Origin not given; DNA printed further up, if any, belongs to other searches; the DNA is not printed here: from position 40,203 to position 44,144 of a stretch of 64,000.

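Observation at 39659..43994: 1213-aa metallophosphoesterase-NACHT-HD protein with a small TM partner: candidate undescribed STAND defence system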

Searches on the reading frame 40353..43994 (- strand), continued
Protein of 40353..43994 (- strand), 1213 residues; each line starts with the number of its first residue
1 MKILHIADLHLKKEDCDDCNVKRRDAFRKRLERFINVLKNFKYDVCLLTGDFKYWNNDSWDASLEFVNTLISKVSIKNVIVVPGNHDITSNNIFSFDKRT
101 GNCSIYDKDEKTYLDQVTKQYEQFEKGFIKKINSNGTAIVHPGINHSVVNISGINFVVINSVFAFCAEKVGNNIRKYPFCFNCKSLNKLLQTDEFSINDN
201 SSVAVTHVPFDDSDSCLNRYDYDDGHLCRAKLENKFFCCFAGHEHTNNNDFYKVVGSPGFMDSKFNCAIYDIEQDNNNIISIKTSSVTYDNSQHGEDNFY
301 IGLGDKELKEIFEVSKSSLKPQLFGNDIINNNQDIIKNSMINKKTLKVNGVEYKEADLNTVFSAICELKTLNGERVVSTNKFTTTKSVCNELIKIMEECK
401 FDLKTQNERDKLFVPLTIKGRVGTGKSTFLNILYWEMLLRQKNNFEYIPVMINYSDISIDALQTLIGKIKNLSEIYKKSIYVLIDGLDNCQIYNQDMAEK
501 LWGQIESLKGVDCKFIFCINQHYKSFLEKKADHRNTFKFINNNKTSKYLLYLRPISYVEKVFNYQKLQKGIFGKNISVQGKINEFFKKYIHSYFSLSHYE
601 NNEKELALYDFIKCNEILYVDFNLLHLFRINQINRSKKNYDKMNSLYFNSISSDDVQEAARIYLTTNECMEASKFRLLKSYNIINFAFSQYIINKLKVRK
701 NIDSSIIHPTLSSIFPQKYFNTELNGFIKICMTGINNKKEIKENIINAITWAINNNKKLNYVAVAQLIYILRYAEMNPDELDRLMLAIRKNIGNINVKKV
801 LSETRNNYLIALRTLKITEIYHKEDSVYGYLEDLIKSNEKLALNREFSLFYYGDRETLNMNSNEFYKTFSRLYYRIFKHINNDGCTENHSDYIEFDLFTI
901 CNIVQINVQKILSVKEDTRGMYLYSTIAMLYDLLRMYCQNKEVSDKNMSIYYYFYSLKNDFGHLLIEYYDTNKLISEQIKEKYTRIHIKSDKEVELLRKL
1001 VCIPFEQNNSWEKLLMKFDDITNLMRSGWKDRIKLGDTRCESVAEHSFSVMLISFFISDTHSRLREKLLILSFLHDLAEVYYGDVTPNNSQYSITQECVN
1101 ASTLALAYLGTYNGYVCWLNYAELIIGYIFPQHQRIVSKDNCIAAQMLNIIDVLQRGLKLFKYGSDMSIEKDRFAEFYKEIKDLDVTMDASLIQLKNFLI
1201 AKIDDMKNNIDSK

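Call 42: predict_structure(alignment_id=A1)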
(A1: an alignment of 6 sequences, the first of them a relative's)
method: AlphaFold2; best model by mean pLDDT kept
length: 1192 residues; sequences in the alignment: 6
mean_pLDDT: 55.2   pTM: 0.37
mean pLDDT of the five models: 55.2, 54.3, 51.0, 49.7, 44.9
residues with pLDDT >= 90: 12; 70-90: 275; 50-70: 377; < 50: 528
segments of 3 or more residues with pLDDT < 50: 48-52, 81-97, 101-106, 156-175, 203-219, 237-240, 294-424, 433-435, 477-492, 508-592, 594-614, 619-623, 659-661, 787-794, 814-820, 822-856, 880-906, 929-950, 960-975, 988-996, 1014-1017, 1019-1026, 1065-1073, 1094-1125
pLDDT, mean of each block of 10 residues (from residue 1): 84 65 86 88 66 71 87 78 44 45 52 75 82 79 83 54 33 48 55 76 41 42 71 61 64 78 72 79 60 46 29 26 28 30 35 31 30 39 37 34 30 32 48 51 57 66 65 53 40 56 55 31 32 31 31 26 30 44 37 44 42 48 59 69 69 63 53 72 85 75 60 67 80 87 80 77 78 76 54 54 61 48 47 42 36 47 57 53 40 43 49 54 55 46 42 53 46 50 52 45 57 50 51 64 63 60 49 51 55 46 41 40 51 73 69 60 79 71 80 67
secondary structure, 60 per line:
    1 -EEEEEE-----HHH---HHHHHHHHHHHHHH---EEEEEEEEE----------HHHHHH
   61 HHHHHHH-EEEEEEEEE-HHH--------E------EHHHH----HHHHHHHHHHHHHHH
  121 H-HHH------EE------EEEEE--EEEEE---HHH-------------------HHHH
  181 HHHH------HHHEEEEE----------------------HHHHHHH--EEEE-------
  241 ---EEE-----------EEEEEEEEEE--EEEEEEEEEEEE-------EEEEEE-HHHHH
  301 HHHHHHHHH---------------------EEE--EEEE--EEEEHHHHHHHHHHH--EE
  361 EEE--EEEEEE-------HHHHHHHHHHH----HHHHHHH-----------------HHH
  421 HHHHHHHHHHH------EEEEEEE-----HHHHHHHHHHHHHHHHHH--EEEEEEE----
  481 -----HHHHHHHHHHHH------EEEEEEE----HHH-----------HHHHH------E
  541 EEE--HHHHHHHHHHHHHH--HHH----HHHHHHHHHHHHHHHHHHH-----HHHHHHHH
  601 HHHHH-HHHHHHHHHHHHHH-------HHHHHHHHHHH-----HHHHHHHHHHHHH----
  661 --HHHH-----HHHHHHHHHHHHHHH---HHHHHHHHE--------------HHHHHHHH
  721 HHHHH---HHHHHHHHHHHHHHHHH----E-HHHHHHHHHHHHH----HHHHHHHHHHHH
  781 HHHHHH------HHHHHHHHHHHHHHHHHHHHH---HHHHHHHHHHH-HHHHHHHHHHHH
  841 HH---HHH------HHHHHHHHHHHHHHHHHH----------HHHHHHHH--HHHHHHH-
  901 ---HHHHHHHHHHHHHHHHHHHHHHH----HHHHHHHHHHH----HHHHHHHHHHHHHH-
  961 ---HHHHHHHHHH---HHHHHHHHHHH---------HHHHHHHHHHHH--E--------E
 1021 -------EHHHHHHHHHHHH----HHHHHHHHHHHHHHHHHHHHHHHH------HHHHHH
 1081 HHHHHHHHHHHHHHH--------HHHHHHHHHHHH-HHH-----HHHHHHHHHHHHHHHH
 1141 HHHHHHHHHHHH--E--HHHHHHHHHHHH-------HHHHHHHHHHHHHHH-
elements in order (helices of 4 or more, strands of 3 or more residues): E2-7 H19-32 E36-44 H55-67 E69-77 H98-101 H106-121 E140-144 E147-151 H177-184 E194-198 H221-227 E230-233 E244-246 E258-267 E270-281 E289-294 H296-309 E331-333 E336-339 E342-345 H346-356 E359-363 E366-371 H379-389 H394-400 H418-431 E438-444 H450-467 E470-476 H486-497 E504-510 H529-533 E540-543 H546-559 H569-587 H593-605 H607-620 H628-638 H644-656 H663-666 H672-686 H690-697 H713-725 H729-745 H752-764 H769-786 H793-813 H817-827 H829-842 H855-872 H883-890 H893-899 H904-926 H931-941 H946-959 H964-973 H977-987 H997-1008 H1029-1040 H1045-1068 H1075-1095 H1104-1115 H1125-1152 H1158-1169 H1177-1191

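Call 48: search_protein_families(library=pfam, alignment_id=A2, max_evalue=0.001)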
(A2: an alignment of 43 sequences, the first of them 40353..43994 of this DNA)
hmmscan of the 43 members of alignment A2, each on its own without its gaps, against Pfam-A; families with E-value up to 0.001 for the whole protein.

A. member 1, window:40353-43994:- (1213 aa): 4 families
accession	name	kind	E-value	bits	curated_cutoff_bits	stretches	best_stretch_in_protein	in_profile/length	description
PF00149.33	Metallophos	-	2.3e-13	51.5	21.5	1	1-246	1-190/191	Calcineurin-like phosphoesterase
PF13023.12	HD_3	-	8.8e-10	39.2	22.5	1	1025-1090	8-72/165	HD domain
PF12850.12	Metallophos_2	-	1.6e-05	25.4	27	1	1-109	1-81/154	Calcineurin-like phosphoesterase superfamily domain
PF01966.28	HD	-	0.00026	21.7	22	1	1043-1156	1-115/116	HD domain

B. families by the number of members that match (of 43 scanned): 21 families
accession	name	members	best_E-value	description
PF13023.12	HD_3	39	8.9e-31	HD domain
PF00149.33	Metallophos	22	1.4e-18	Calcineurin-like phosphoesterase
PF01048.26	PNP_UDP_1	14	8.6e-21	Phosphorylase superfamily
PF12917.13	YfbR-like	13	6.9e-10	5'-deoxynucleotidase YfbR-like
PF05729.18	NACHT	8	7.9e-06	NACHT domain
PF24883.2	NPHP3_N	7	2.8e-05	Nephrocystin 3, N-terminal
PF01966.28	HD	7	7.4e-05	HD domain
PF13191.12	AAA_16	3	7.1e-05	AAA ATPase domain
PF13365.12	Trypsin_2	2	1.7e-11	Trypsin-like peptidase domain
PF12850.12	Metallophos_2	2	1.6e-05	Calcineurin-like phosphoesterase superfamily domain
PF00069.31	Pkinase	1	5.1e-33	Protein kinase domain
PF24391.1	HD-CE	1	3.9e-24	HD-CE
PF13676.11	TIR_2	1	9.3e-20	TIR domain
PF07714.23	PK_Tyr_Ser-Thr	1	2.7e-17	Protein tyrosine and serine/threonine kinase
PF01582.25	TIR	1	8e-09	TIR domain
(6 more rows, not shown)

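Call 49: search_protein_families(library=padloc, alignment_id=A2, max_evalue=0.001)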
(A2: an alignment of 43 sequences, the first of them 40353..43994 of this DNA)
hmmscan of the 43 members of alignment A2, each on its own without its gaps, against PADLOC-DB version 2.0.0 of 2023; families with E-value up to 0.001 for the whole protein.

A. member 1, window:40353-43994:- (1213 aa): 1 family
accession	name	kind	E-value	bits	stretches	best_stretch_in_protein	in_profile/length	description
PDLC04908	PDC-S10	-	0.00062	17.1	0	41-92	28-76/223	-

B. families by the number of members that match (of 43 scanned): 49 families (the first 25 are shown)
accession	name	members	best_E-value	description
PDLC04726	PDC-M60C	15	4.8e-22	-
PDLC00759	Effector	14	6.1e-20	PN-superfamily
PDLC05051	PDC-S60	5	1.4e-31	-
PDLC00736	Effector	4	1.4e-62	Endonuclease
PDLC04908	PDC-S10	4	1.9e-08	-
PDLC04140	mad8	3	6.6e-05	mads_8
PDLC02960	RT-Protease_XI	2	2.1e-07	single gene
PDLC04138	mad6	1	1.4e-42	mads_6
PDLC04042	PD-T4-6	1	5.1e-42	-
PDLC04053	PD-T4-6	1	1.1e-39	-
PDLC04047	PD-T4-6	1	2.5e-38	-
PDLC04060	PD-T4-6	1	1.9e-33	-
PDLC04048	PD-T4-6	1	6.4e-32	-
PDLC04061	PD-T4-6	1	6.9e-31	-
PDLC04057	PD-T4-6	1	7.8e-31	-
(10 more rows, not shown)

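Call 50: search_protein_families(library=padloc, proteins=[P0009, P0012, P0013, P0015, P0016, P0018, P0019, P0021], max_evalue=0.001)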
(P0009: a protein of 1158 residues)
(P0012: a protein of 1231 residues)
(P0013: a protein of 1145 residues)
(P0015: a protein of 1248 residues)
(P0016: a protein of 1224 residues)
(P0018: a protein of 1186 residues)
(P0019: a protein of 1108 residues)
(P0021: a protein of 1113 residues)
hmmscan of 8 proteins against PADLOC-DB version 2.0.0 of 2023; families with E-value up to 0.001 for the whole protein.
P0009 (1158 aa): 1 family
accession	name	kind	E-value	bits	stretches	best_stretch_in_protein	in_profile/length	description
PDLC04908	PDC-S10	-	1.9e-08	31.9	1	4-105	12-97/223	-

P0012 (1231 aa): 0 families

P0013 (1145 aa): 1 family
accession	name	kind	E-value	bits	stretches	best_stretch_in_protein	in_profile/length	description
PDLC05051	PDC-S60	-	3.7e-12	43.2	1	3-443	2-445/1027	-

P0015 (1248 aa): 0 families

P0016 (1224 aa): 0 families

P0018 (1186 aa): 1 family
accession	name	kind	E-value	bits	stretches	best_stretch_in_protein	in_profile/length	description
PDLC05051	PDC-S60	-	6.9e-16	55.6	1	3-50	2-50/1027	-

P0019 (1108 aa): 2 families
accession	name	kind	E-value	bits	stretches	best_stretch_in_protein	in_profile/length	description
PDLC04726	PDC-M60C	-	2.3e-10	37.9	1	60-266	198-379/407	-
PDLC00759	Effector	-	9.2e-09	32.3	1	8-121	238-353/506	PN-superfamily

P0021 (1113 aa): 2 families
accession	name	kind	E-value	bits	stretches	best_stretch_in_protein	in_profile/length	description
PDLC04726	PDC-M60C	-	1.3e-12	45.3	1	18-273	148-380/407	-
PDLC00759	Effector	-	1.2e-11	41.8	1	13-119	236-344/506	PN-superfamily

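Call 51: search_protein_families(library=pfam, proteins=[P0009, P0012, P0013, P0015, P0016, P0018, P0019, P0021], max_evalue=0.01)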
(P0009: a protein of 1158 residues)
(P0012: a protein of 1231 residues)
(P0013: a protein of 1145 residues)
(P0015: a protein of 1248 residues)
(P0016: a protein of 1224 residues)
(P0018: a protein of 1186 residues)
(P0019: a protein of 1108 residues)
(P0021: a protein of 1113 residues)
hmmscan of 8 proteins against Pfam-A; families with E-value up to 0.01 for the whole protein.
P0009 (1158 aa): 4 families
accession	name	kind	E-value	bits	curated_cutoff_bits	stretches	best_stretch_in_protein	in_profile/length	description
PF00149.33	Metallophos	-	1.8e-10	42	21.5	1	3-230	2-190/191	Calcineurin-like phosphoesterase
PF24883.2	NPHP3_N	-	0.0012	19.5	24.8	0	449-483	106-139/164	Nephrocystin 3, N-terminal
PF13173.12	AAA_14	-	0.0026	18.2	27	0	406-475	4-70/129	AAA domain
PF25199.1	nSTAND_NTPase5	-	0.0081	16.4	34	0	387-477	26-106/145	Novel STAND NTPase 5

P0012 (1231 aa): 2 families
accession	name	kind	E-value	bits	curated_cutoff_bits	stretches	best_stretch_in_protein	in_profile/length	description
PF13023.12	HD_3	-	1.2e-16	61.5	22.5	1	1046-1188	20-153/165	HD domain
PF00149.33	Metallophos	-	2.4e-05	25.3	21.5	1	3-156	2-109/191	Calcineurin-like phosphoesterase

P0013 (1145 aa): 3 families
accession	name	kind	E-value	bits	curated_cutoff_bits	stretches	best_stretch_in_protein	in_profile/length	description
PF13023.12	HD_3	-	2.1e-15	57.4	22.5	1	966-1114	19-160/165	HD domain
PF00149.33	Metallophos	-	1.5e-08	35.8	21.5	1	3-245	2-189/191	Calcineurin-like phosphoesterase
PF12917.13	YfbR-like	-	4e-05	23.8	25.9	1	962-1096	18-152/182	5'-deoxynucleotidase YfbR-like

P0015 (1248 aa): 2 families
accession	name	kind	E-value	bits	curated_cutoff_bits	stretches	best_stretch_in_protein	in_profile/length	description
PF13023.12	HD_3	-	6.7e-12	46.1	22.5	1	1067-1221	15-153/165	HD domain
PF00149.33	Metallophos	-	2.8e-07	31.6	21.5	1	53-275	1-169/191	Calcineurin-like phosphoesterase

P0016 (1224 aa): 2 families
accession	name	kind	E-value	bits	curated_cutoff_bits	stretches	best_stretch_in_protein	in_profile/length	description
PF13023.12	HD_3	-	5.1e-14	52.9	22.5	1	1039-1161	16-132/165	HD domain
PF00149.33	Metallophos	-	0.00049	21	21.5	1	10-149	2-72/191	Calcineurin-like phosphoesterase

P0018 (1186 aa): 3 families
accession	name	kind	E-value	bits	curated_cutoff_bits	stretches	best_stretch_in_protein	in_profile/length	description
PF13023.12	HD_3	-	4.5e-14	53.1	22.5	1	1008-1156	16-156/165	HD domain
PF00149.33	Metallophos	-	5e-08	34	21.5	1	3-256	2-190/191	Calcineurin-like phosphoesterase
PF12917.13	YfbR-like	-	0.0011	19.1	25.9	1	1010-1064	21-76/182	5'-deoxynucleotidase YfbR-like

P0019 (1108 aa): 6 families
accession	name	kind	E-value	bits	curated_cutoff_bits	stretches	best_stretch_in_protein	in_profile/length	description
PF13023.12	HD_3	-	8.9e-31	107.4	22.5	1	923-1064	3-141/165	HD domain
PF01048.26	PNP_UDP_1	-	6.2e-13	49.1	25.1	1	61-267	44-206/233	Phosphorylase superfamily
PF12917.13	YfbR-like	-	7.2e-05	23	25.9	1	925-990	10-75/182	5'-deoxynucleotidase YfbR-like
PF01966.28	HD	-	8.3e-05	23.3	22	1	943-1050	1-115/116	HD domain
PF24883.2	NPHP3_N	-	0.00087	20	24.8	0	452-496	113-154/164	Nephrocystin 3, N-terminal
PF05729.18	NACHT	-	0.0025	18.1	26.7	1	383-494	3-116/167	NACHT domain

P0021 (1113 aa): 6 families
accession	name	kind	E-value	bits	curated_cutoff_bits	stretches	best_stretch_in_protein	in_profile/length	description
PF13023.12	HD_3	-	6.9e-27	94.8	22.5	1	937-1085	4-147/165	HD domain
PF01048.26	PNP_UDP_1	-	2.8e-10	40.4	25.1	1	21-121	2-100/233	Phosphorylase superfamily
PF05729.18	NACHT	-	0.00011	22.5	26.7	1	393-501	4-116/167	NACHT domain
PF12917.13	YfbR-like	-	0.00017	21.8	25.9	1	948-1009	18-81/182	5'-deoxynucleotidase YfbR-like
PF24883.2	NPHP3_N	-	0.00071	20.2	24.8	0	391-506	24-158/164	Nephrocystin 3, N-terminal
PF13191.12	AAA_16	-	0.0093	16.9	32.6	0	392-505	27-164/167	AAA ATPase domain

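Call 63: find_homologous_proteins(query=A2, max_evalue=1e-10)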
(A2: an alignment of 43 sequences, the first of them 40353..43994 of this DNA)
Query A2 (43 sequences) (1213 aa, profile of the alignment): 8 proteins with E <= 1e-10 among 8000 candidates.
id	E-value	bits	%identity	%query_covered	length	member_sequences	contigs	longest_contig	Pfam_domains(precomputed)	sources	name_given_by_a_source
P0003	7.2e-171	589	61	100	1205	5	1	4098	PF13023.13,PF00149.34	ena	-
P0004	7.2e-168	579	60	100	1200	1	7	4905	PF13023.13,PF00149.34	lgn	-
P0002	6.4e-167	576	62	99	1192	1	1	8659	PF13023.13,PF00149.34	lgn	-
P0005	5.3e-155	537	49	99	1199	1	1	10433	PF12917.14,PF12850.13,PF13023.13,PF00149.34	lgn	-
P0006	7.1e-144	500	41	100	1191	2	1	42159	PF12850.13,PF13023.13,PF00149.34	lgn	-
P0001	6.1e-113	397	100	60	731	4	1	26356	PF13023.13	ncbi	-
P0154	1.8e-11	61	31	7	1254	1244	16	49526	PF25174.2,PF00149.34,PF24807.2,PF25175.2,PF25199.2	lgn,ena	-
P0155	3.0e-11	61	33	7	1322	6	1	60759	PF25174.2,PF24814.2,PF23381.2,PF25173.2,PF25171.2,PF00149.34,PF12894.14,PF25175.2,PF24817.2,PF24796.2,PF24807.2,PF00400.39,PF23414.2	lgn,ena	-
